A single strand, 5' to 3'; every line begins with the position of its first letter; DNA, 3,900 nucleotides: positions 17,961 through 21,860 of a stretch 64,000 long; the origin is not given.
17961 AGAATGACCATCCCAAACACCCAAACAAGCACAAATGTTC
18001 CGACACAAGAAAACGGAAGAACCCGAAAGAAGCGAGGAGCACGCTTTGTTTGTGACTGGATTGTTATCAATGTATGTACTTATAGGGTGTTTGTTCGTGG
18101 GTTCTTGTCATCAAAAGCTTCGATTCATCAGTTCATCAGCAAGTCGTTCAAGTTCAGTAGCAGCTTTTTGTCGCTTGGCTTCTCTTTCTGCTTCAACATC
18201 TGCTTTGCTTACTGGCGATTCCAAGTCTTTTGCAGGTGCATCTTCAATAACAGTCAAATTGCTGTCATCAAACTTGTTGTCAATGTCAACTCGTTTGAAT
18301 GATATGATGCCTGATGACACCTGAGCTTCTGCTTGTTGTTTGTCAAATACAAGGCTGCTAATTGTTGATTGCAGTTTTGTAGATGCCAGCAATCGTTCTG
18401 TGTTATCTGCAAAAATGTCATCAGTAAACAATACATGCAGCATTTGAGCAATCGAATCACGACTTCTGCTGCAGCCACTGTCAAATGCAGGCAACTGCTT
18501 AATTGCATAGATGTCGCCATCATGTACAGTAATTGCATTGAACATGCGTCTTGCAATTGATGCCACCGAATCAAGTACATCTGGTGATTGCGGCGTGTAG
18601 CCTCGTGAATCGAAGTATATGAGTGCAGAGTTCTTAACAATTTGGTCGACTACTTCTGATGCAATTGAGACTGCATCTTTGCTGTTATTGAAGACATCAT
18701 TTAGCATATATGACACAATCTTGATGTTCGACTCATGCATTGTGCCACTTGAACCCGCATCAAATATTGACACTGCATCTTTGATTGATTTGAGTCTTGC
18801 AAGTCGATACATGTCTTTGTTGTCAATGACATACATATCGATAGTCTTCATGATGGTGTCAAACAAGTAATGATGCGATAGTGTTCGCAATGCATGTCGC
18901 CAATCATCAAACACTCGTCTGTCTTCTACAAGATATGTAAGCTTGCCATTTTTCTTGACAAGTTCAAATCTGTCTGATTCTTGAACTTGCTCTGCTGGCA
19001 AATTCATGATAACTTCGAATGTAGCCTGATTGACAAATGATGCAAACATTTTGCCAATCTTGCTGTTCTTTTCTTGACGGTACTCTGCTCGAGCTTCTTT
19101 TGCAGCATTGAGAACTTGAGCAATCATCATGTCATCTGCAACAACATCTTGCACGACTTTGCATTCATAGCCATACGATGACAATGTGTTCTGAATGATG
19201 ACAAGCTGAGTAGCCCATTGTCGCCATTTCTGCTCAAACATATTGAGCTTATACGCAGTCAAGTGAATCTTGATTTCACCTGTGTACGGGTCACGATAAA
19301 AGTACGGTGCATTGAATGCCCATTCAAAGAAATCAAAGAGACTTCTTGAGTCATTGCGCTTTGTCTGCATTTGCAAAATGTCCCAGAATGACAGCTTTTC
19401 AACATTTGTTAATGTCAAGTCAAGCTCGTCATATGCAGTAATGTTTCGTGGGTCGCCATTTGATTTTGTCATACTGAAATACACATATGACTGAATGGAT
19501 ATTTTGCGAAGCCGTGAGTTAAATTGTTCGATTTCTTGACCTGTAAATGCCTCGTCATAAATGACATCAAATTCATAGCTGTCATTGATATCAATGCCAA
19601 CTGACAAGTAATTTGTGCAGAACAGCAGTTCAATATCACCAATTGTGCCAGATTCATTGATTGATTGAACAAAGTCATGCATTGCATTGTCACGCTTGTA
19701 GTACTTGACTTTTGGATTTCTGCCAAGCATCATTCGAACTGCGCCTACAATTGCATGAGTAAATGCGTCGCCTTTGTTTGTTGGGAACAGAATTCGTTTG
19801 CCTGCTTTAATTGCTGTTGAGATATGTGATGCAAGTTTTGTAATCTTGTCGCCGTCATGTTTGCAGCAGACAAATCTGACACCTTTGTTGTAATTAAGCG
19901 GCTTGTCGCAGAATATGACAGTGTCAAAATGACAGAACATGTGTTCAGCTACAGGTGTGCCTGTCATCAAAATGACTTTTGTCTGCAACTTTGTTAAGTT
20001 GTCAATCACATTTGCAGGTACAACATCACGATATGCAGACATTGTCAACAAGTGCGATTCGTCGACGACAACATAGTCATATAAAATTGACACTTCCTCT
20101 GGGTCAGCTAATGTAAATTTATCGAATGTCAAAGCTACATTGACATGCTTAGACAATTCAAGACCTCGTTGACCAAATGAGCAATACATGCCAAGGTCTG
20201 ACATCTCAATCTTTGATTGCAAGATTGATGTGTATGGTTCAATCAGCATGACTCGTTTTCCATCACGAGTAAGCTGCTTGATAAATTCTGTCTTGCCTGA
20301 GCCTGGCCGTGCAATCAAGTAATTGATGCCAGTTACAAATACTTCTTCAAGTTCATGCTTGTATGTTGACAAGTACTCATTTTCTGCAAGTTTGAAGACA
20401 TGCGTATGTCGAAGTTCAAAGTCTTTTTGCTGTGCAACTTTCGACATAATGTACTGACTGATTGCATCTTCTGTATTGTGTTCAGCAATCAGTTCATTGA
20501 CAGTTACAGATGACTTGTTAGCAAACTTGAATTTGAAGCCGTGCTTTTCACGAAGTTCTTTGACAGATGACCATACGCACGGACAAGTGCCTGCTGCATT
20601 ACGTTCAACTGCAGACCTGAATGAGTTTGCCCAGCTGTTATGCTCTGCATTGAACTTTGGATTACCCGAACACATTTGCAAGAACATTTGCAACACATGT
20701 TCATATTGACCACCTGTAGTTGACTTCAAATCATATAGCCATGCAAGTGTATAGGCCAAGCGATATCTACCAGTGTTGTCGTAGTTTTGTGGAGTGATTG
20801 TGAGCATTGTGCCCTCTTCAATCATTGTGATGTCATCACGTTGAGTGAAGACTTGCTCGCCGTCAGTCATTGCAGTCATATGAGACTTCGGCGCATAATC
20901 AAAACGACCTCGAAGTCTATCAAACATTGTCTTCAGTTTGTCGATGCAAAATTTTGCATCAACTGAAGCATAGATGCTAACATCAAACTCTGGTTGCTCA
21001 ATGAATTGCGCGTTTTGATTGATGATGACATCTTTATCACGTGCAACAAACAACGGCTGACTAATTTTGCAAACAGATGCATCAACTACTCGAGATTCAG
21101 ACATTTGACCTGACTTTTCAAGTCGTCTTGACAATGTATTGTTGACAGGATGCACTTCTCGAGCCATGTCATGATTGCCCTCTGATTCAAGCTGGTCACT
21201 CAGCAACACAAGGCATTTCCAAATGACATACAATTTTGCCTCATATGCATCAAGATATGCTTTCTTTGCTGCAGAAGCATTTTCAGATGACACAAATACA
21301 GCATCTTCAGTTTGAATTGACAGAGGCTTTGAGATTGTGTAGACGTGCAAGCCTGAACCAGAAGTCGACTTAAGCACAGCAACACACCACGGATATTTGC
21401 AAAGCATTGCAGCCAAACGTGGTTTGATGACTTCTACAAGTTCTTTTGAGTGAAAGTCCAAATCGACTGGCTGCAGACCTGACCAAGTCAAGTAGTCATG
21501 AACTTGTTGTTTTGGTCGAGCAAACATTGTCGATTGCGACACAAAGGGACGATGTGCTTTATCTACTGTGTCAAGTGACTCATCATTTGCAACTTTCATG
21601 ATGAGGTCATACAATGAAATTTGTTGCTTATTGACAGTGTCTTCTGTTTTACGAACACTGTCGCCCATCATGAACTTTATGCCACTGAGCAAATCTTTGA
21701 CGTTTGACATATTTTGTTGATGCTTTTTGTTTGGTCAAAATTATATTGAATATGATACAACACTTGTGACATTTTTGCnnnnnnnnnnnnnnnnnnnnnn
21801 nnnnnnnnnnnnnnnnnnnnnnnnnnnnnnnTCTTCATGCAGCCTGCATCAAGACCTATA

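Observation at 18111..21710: Single 1199-aa primase-helicase with a primase-polymerase-like N-terminus instead of the T4-type two-gene primosome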

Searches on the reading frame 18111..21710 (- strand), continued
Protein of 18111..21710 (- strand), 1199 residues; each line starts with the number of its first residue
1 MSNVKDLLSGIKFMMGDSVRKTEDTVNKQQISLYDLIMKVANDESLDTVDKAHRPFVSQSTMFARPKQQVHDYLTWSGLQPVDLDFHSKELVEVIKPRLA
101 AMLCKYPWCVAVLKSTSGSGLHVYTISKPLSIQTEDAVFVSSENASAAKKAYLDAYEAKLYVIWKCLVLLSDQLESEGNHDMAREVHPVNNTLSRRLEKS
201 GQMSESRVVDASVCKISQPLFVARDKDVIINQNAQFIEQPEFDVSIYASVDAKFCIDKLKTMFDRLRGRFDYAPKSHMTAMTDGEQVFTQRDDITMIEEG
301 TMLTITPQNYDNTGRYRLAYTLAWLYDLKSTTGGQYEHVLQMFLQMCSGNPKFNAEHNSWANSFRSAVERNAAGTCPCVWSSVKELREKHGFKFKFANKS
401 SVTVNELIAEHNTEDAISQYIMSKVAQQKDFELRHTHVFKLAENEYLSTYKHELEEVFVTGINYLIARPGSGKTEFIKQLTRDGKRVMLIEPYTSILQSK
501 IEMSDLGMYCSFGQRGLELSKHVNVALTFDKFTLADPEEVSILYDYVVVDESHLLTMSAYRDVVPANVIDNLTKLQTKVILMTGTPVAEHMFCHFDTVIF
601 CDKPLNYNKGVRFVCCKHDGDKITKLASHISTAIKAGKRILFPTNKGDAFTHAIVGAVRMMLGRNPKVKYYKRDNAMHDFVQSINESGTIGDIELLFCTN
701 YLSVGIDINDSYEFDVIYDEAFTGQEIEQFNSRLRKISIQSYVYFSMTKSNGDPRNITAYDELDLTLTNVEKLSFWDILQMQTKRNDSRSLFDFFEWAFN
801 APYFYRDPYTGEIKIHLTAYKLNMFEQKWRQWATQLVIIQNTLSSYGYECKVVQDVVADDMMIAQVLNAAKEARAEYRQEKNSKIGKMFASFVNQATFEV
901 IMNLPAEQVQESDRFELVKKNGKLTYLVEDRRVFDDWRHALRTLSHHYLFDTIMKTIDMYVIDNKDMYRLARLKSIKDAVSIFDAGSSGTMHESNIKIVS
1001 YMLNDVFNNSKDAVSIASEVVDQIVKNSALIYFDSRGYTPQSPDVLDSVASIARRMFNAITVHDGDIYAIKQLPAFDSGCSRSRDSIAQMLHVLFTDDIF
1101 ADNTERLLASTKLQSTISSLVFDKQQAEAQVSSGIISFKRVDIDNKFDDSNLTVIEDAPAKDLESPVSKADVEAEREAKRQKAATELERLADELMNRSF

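Call 29: get_annotated_region(hit=H3, flank=5000)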
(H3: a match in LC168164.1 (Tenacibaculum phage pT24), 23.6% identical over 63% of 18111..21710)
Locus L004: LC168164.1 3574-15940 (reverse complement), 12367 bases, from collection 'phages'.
description: Tenacibaculum phage pT24 DNA, complete genome.
organism: Tenacibaculum phage pT24 (NCBI taxid 1880590)
taxonomy: Viruses; Duplodnaviria; Heunggongvirae; Uroviricota; Caudoviricetes; Kungbxnavirus; Kungbxnavirus pT24
host: Tenacibaculum sp.; source: -; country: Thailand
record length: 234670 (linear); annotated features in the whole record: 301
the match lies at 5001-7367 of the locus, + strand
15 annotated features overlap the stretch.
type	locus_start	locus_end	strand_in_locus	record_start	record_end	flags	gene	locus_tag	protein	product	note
CDS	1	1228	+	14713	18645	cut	-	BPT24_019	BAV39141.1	DNA repair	-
CDS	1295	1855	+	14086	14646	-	-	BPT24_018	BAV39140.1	hypothetical protein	-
CDS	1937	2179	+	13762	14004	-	-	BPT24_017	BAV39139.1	hypothetical protein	-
CDS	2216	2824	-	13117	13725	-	-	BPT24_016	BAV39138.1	hypothetical protein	-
CDS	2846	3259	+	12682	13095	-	-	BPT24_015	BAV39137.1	hypothetical protein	-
CDS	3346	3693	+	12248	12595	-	-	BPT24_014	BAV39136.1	hypothetical protein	-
CDS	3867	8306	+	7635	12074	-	-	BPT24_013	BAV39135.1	DNA helicase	-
CDS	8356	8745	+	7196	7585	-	-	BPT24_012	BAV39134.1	hypothetical protein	-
CDS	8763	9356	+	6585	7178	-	-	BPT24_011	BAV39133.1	hypothetical protein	-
CDS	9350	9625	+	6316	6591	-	-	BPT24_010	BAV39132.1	hypothetical protein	-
CDS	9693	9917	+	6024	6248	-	-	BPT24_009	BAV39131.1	hypothetical protein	-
CDS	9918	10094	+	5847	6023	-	-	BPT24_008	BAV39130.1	hypothetical protein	-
CDS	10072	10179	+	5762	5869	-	-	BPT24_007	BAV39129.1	hypothetical protein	-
CDS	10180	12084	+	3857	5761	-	-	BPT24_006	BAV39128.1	DNA Ligase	-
CDS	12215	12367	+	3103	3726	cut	-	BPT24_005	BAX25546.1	hypothetical protein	-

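Call 65: find_encoding_contigs(protein=P0011, flank=10000, max_places=2)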
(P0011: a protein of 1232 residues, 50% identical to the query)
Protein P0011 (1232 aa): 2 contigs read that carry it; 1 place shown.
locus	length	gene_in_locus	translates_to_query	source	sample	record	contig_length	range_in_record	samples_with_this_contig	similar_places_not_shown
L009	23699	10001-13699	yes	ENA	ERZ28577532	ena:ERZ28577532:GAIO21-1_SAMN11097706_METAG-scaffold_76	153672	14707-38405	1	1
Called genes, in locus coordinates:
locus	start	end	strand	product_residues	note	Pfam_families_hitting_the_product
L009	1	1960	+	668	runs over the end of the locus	PF00204:DNA_gyraseB, PF01751:Toprim (weak)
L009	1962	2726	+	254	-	-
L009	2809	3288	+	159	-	-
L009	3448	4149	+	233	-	-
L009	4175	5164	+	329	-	-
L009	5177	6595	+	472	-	PF00521:DNA_topoisoIV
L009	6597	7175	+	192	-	-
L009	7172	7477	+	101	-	-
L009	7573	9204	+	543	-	-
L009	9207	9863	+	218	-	-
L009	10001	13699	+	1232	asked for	-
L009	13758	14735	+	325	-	PF00004:AAA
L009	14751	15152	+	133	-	-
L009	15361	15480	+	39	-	-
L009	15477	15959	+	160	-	-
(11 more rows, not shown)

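Call 85: search_protein_families(library=ncbifam, proteins=[window:18111-21710:-, L002:3336-7250:+, L003:3234-7244:+], max_evalue=0.1)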
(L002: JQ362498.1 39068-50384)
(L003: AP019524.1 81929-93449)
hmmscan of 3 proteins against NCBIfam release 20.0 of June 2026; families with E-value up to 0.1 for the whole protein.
window:18111-21710:- (1199 aa): 0 families

L002:3336-7250:+ (1304 aa): 0 families

L003:3234-7244:+ (1336 aa): 0 families

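Call 92: find_related_loci(query=A1, collection=viral_contigs, flank=10000)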
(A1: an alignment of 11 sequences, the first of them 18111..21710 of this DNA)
Query A1 (1199 aa) in viral_contigs; peptide patterns used: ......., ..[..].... (x = any residue, [..] = any of these).
209 stretches matched a pattern; 7 encode a relative of the query (tblastn E <= 1e-3); 6 distinct loci.
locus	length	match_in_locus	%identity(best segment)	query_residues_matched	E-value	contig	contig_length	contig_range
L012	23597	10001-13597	66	3-1195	0e+0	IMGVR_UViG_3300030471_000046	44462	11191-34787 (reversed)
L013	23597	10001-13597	99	1-1199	0e+0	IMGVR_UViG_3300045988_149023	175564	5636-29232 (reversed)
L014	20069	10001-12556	28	32-898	3e-79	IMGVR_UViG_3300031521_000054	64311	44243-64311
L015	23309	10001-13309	25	24-1095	3e-79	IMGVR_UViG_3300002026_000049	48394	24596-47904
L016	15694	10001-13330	28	24-1106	2e-67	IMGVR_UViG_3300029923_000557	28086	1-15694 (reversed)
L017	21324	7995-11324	28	24-1106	5e-67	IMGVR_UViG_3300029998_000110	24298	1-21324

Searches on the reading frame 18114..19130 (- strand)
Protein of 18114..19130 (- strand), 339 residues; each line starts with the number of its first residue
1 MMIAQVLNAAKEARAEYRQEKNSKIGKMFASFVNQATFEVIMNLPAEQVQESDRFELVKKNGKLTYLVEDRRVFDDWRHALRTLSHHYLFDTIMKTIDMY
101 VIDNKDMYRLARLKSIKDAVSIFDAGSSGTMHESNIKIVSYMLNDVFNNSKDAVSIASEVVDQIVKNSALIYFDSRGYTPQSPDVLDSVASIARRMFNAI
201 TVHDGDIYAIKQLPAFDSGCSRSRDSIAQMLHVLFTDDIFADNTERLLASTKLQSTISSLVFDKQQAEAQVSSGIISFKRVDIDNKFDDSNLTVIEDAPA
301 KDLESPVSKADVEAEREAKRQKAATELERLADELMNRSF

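Call 90: search_solved_structures(query=A7, max_evalue=10)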
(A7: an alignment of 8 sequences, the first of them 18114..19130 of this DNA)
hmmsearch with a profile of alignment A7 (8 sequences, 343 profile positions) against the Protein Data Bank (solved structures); distinct sequences matched with E-value up to 10: 0.

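Call 91: search_protein_families(library=pfam, alignment_id=A7, max_evalue=1)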
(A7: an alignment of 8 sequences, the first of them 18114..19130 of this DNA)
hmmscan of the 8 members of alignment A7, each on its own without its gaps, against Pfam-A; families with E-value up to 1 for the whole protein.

A. member 1, window:18114-19130:- (339 aa): 1 family
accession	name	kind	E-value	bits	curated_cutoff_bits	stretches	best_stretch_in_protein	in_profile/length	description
PF01672.21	Plasmid_parti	-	0.14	13.3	22.1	0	133-152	66-85/85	Putative plasmid partition protein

B. families by the number of members that match (of 8 scanned): 13 families
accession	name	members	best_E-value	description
PF01672.21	Plasmid_parti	2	0.14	Putative plasmid partition protein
PF09233.17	Endonuc-EcoRV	1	0.017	Restriction endonuclease EcoRV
PF05971.18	Methyltransf_10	1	0.022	RNA methyltransferase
PF23385.1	Beta-prop_IFT140_2nd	1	0.03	IFT140 second beta-propeller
PF20840.3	DUF5382_N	1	0.038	Family of unknown function (DUF5382) N-terminal domain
PF18063.6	BB_PF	1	0.043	Beta barrel Pore-forming domain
PF11578.13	DUF3237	1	0.068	Protein of unknown function (DUF3237)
PF14771.11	DUF4476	1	0.12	Domain of unknown function (DUF4476)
PF17177.10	PPR_long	1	0.22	Pentacotripeptide-repeat region of PRORP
PF13644.11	DKNYY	1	0.26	DKNYY family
PF10512.14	Borealin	1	0.32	Cell division cycle-associated protein 8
PF24622.1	TMP_4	1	0.42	Tape measure protein domain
PF17408.7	MCD_N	1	0.63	Malonyl-CoA decarboxylase N-terminal domain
